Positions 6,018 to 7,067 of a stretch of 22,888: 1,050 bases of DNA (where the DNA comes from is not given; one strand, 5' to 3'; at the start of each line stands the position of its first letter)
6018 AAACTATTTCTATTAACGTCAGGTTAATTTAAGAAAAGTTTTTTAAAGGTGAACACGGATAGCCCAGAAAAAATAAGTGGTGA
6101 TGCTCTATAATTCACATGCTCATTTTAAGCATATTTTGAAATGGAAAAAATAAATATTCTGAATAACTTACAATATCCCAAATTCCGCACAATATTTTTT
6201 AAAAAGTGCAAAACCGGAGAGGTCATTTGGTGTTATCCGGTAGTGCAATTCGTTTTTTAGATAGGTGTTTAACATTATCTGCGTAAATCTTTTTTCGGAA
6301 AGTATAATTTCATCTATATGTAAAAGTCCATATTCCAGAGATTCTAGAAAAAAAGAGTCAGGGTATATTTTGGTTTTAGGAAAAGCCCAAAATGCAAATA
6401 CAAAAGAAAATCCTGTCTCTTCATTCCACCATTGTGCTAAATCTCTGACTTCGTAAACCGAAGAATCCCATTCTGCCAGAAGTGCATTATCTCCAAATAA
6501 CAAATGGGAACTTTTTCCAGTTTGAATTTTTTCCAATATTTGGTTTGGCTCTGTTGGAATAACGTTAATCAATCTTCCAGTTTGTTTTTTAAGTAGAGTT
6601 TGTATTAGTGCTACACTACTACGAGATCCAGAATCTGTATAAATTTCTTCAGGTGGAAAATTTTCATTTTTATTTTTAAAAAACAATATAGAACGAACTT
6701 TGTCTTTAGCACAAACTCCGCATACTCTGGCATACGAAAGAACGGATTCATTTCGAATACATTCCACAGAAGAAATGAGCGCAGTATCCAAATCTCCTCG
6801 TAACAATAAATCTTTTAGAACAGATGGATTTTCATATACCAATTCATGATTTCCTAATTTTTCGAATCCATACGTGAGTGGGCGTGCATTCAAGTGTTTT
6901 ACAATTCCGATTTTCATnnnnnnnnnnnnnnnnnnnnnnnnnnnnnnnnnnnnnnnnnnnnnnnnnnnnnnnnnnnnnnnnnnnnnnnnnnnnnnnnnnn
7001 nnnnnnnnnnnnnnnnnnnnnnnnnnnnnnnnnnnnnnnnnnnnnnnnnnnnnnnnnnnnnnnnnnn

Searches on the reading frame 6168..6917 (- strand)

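Call 19: search_protein_families(library=pfam, proteins=[window:6168-6917:-], max_evalue=0.001)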
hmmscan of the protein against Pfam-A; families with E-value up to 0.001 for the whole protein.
window:6168-6917:- (249 aa): 1 family
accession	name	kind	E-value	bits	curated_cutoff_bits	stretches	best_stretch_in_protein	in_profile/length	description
PF02621.19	VitK2_biosynth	-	1.1e-40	140.2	26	1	1-245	1-252/252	Menaquinone biosynthesis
